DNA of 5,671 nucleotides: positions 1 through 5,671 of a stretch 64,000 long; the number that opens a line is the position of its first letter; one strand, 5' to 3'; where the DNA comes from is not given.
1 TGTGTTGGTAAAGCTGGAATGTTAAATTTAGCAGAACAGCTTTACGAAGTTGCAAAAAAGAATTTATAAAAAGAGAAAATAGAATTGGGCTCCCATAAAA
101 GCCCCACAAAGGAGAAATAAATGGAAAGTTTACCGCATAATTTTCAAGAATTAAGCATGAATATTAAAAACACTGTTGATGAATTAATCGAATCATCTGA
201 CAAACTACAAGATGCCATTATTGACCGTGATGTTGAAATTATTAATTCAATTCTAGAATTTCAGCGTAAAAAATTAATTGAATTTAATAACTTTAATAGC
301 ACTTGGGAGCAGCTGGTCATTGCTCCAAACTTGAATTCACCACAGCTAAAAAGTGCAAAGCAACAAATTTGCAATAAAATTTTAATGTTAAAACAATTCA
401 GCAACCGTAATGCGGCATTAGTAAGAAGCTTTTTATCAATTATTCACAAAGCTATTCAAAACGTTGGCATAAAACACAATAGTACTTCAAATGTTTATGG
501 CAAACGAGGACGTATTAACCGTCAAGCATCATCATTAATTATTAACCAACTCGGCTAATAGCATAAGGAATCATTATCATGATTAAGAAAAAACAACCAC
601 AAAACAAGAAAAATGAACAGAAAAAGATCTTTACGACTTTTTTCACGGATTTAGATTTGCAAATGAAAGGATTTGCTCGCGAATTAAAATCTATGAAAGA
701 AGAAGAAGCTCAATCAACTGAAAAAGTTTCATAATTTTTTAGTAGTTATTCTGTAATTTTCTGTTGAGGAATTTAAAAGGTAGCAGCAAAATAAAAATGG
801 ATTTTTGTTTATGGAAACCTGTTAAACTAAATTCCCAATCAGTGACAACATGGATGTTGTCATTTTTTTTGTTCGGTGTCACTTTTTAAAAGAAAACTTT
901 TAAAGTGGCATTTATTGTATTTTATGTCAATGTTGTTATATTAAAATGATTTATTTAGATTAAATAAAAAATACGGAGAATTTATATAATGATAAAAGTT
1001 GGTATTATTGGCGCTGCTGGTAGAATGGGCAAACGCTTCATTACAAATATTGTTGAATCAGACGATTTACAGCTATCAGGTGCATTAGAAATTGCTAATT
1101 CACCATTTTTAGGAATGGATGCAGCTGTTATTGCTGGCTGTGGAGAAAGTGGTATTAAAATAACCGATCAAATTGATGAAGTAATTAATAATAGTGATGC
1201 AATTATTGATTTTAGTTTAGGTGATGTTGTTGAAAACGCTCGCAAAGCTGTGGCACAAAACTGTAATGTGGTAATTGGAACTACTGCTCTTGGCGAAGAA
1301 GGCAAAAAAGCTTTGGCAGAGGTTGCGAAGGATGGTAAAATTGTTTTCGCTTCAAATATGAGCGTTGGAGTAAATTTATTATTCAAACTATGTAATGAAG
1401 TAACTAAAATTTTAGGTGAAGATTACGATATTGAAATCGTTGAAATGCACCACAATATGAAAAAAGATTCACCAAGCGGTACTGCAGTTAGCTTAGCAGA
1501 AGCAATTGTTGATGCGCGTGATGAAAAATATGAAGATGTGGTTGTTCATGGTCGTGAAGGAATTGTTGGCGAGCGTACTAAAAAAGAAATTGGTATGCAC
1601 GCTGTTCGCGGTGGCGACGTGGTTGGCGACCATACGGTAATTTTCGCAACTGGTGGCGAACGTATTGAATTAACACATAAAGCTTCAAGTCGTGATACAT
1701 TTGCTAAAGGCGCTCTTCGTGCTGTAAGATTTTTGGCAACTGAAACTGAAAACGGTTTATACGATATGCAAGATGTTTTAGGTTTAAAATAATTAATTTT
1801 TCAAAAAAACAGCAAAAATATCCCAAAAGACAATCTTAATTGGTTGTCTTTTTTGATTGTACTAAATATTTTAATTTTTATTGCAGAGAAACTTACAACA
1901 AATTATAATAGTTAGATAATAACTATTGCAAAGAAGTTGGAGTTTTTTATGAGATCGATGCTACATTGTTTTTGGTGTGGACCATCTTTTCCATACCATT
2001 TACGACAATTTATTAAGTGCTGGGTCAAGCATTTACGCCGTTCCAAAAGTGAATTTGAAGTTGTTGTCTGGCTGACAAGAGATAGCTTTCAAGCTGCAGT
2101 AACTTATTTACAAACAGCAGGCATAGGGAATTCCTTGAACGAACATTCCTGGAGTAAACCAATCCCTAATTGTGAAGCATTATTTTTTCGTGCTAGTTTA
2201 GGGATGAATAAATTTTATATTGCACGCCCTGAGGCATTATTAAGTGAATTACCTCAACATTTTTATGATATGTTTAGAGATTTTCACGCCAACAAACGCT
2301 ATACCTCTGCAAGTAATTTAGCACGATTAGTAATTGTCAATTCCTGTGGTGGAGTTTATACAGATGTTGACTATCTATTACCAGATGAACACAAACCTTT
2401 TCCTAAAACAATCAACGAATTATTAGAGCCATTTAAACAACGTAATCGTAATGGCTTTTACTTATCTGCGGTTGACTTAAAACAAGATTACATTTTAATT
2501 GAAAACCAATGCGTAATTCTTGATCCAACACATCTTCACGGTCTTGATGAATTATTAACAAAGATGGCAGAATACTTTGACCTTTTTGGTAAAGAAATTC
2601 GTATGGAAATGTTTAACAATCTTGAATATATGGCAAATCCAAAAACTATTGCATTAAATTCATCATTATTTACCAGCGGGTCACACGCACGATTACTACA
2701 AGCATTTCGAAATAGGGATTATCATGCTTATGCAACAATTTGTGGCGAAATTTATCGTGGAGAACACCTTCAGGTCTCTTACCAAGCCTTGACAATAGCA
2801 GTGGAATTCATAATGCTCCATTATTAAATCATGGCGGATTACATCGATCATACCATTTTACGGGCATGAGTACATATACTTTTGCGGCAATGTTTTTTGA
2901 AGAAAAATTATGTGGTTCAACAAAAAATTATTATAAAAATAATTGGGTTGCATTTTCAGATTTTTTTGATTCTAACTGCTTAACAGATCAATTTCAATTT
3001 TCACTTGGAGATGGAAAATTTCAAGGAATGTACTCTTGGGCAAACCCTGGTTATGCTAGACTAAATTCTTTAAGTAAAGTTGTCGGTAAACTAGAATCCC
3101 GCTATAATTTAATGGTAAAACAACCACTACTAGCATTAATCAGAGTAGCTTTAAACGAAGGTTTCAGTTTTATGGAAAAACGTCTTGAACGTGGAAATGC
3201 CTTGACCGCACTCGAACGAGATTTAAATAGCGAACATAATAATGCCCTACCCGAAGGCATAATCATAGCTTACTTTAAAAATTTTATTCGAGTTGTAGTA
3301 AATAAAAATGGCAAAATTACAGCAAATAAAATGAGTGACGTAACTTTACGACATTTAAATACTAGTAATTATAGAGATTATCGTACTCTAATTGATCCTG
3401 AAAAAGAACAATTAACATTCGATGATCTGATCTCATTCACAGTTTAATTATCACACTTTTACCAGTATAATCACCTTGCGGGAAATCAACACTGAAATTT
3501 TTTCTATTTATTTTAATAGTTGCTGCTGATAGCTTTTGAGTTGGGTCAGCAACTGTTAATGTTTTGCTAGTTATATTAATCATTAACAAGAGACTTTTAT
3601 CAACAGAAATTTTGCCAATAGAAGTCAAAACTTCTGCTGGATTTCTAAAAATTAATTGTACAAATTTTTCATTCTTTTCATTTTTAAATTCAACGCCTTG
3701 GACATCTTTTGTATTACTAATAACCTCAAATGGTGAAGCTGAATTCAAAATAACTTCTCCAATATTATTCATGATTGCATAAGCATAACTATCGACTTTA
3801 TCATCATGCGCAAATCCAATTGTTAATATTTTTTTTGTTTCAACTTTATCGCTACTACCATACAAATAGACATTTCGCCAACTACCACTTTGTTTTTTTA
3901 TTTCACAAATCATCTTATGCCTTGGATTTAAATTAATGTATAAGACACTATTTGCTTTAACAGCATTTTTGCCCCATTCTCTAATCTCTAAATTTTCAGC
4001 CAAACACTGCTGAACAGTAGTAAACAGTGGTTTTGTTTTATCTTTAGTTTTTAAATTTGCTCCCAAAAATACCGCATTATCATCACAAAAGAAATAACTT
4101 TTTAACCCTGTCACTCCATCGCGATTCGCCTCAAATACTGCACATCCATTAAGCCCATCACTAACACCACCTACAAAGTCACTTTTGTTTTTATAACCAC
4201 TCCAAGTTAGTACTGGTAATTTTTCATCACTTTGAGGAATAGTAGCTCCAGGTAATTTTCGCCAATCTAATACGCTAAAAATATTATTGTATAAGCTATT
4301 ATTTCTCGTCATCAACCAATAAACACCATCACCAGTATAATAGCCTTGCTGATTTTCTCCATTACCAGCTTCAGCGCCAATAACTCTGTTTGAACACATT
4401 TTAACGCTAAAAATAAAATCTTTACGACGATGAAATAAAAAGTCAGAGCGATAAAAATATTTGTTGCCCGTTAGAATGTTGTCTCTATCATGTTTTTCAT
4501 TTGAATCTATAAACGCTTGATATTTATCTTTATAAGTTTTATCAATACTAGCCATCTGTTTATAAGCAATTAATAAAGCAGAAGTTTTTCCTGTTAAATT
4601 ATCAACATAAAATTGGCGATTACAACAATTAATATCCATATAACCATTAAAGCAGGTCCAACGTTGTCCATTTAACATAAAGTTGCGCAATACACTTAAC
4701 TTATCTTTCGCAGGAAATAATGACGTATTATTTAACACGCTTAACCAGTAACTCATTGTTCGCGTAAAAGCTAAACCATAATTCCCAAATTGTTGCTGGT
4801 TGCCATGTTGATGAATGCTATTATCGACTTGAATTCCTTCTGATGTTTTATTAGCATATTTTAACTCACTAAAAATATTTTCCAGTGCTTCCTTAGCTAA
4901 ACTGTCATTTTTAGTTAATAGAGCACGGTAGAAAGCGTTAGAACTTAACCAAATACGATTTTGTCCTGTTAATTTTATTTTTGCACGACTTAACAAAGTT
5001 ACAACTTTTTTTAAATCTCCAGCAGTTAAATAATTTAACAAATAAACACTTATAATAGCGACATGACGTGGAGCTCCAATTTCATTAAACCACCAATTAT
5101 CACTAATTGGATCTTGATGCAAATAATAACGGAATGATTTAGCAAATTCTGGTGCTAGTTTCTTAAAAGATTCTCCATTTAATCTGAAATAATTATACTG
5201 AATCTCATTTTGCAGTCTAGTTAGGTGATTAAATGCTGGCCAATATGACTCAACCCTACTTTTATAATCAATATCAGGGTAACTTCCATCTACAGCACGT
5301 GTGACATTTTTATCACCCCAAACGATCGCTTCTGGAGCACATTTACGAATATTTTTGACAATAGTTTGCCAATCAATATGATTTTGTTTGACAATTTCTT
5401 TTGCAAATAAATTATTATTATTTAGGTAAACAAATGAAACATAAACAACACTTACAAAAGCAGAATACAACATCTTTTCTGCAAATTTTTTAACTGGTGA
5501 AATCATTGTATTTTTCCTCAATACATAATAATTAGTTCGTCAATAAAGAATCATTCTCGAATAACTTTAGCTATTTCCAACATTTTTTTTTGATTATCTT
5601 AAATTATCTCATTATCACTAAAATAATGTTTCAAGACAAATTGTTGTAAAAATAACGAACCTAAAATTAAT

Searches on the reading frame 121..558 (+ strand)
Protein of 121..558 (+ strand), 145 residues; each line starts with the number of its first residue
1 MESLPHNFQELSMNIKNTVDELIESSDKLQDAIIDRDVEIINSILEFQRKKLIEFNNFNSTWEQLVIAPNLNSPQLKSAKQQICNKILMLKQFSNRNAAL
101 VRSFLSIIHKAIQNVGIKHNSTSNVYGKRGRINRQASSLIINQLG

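Call 35: search_protein_families(library=pfam, proteins=[window:121-558:+], max_evalue=0.00001)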
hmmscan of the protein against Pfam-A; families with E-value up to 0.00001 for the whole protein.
window:121-558:+ (145 aa): 1 family
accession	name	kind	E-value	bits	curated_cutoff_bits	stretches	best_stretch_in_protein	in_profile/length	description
PF05130.17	FlgN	-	3.8e-08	34.3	30.5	1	7-132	5-145/147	FlgN protein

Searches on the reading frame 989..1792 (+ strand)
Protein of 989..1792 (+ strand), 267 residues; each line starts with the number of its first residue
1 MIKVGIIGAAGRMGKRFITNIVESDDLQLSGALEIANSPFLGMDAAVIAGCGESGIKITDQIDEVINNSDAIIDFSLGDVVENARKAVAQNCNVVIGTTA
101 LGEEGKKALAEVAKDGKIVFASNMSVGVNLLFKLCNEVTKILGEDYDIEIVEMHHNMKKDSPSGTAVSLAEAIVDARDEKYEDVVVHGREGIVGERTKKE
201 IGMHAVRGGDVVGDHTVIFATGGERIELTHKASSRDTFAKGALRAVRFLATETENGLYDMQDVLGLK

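Call 35: search_protein_families(library=pfam, proteins=[window:989-1792:+], max_evalue=0.00001)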
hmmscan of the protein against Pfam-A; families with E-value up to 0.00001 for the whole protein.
window:989-1792:+ (267 aa): 2 families
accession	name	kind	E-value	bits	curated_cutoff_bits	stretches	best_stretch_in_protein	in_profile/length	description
PF05173.19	DapB_C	-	1.7e-47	160.9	27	1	127-264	1-121/121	Dihydrodipicolinate reductase, C-terminus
PF01113.26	DapB_N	-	5.8e-29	101.1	25.6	1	2-124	1-124/124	Dihydrodipicolinate reductase, N-terminus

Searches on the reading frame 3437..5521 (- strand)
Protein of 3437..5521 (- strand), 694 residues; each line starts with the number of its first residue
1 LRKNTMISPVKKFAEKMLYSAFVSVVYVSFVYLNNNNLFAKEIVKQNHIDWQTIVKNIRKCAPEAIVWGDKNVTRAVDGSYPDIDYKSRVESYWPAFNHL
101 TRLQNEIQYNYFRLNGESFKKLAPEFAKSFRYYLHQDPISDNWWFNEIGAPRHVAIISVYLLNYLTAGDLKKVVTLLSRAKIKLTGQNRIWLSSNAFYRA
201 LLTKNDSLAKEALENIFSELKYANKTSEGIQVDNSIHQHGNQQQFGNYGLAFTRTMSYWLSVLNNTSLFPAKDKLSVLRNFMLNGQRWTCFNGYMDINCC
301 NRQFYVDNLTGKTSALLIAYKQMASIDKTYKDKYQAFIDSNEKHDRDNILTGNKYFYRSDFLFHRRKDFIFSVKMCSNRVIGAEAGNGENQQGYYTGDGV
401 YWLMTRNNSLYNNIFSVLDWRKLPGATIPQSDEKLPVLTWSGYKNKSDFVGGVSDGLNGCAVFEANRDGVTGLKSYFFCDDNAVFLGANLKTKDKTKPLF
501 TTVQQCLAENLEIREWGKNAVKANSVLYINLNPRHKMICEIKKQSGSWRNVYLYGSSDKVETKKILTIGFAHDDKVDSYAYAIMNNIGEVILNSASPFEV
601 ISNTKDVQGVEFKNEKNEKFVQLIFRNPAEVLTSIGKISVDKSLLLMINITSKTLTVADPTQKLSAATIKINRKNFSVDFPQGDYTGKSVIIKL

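Call 35: search_protein_families(library=pfam, proteins=[window:3437-5521:-], max_evalue=0.00001)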
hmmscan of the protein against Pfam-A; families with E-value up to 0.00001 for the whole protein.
window:3437-5521:- (694 aa): 3 families
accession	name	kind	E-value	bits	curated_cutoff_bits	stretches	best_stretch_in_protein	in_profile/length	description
PF02278.25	Lyase_8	-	3.1e-54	184.6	27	1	353-586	1-252/254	Polysaccharide lyase family 8, super-sandwich domain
PF08124.17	Lyase_8_N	-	1.3e-22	80.8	24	1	36-328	3-307/323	Polysaccharide lyase family 8, N terminal alpha-helical domain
PF02884.22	Lyase_8_C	-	1.5e-08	35.4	22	1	599-667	1-68/69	Polysaccharide lyase family 8, C-terminal beta-sandwich domain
